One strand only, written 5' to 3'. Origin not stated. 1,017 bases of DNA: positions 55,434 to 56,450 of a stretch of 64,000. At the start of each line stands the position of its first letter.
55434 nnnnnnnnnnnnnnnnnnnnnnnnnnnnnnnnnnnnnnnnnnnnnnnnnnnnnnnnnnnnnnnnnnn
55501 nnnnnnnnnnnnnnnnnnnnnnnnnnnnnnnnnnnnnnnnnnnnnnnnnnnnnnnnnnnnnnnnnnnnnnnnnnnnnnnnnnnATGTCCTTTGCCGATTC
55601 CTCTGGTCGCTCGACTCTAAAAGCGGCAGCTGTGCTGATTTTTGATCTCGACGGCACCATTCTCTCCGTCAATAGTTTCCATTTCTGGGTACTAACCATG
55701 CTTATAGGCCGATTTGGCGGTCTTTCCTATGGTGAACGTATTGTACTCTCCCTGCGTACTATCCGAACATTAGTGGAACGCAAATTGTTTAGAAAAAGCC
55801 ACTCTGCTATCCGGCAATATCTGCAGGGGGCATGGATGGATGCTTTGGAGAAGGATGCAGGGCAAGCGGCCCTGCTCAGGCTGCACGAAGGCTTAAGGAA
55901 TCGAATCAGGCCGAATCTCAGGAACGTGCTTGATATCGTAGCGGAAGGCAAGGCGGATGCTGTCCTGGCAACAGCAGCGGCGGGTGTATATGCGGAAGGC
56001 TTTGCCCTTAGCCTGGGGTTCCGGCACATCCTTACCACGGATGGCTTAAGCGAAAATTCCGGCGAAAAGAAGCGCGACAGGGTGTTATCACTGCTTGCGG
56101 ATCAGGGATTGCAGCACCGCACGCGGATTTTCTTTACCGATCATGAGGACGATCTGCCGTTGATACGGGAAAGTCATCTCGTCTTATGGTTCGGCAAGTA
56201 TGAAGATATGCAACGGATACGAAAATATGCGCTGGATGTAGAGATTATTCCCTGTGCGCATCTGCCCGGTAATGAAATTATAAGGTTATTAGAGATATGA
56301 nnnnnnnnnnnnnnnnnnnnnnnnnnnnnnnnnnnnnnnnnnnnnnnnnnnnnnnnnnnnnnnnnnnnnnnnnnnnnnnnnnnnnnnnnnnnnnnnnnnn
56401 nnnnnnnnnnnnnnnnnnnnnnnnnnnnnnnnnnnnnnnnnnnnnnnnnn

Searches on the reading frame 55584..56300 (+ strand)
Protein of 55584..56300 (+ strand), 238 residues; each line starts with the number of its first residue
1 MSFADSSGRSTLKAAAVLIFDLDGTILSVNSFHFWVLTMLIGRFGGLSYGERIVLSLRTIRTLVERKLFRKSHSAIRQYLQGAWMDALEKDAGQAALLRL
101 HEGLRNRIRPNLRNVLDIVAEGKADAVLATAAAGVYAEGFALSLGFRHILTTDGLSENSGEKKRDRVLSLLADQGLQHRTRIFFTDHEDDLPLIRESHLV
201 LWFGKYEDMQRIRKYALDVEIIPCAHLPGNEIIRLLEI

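Call 3: search_protein_families(library=pfam, proteins=[window:55584-56300:+], max_evalue=0.1)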
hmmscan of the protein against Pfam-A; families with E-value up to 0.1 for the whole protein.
window:55584-56300:+ (238 aa): 3 families
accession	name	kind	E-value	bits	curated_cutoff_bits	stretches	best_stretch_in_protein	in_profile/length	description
PF12710.13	HAD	-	4.5e-11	44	27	1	19-195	2-189/189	haloacid dehalogenase-like hydrolase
PF00702.32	Hydrolase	-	0.00053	20.9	26.4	1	17-195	3-188/191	haloacid dehalogenase-like hydrolase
PF13419.12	HAD_2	-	0.061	13.9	23.8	0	18-190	1-164/178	Haloacid dehalogenase-like hydrolase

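Call 4: search_protein_families(library=ncbifam, proteins=[window:55584-56300:+], max_evalue=0.1)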
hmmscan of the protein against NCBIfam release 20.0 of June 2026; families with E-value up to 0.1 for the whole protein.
window:55584-56300:+ (238 aa): 6 families
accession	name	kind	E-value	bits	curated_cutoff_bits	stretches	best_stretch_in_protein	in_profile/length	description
TIGR01490.1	HAD-SF-IB-hyp1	subfamily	2.7e-08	34.3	98.3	1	19-194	3-187/202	HAD-IB family hydrolase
NF006088.0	PRK08238.1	equivalog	0.00062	18.5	351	1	110-214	73-176/482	UbiA family prenyltransferase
NF008000.0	PRK10725.1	equivalog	0.0037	17.4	215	1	16-62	6-51/188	fructose-1-phosphate/6-phosphogluconate phosphatase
TIGR01488.1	HAD-SF-IB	subfamily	0.0059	16.6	45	0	18-194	2-174/177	HAD-IB family phosphatase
TIGR02009.1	PGMB-YQAB-SF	subfamily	0.012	15.9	153.35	1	18-130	4-112/186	beta-phosphoglucomutase family hydrolase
NF052360.1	HolPasePseu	equivalog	0.021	14.5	280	0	18-35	4-21/218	histidinol-phosphatase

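Call 47: search_solved_structures(query=window:55584-56300:+, max_evalue=1)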
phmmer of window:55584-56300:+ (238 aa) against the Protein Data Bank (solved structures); distinct sequences matched with E-value up to 1: 0.
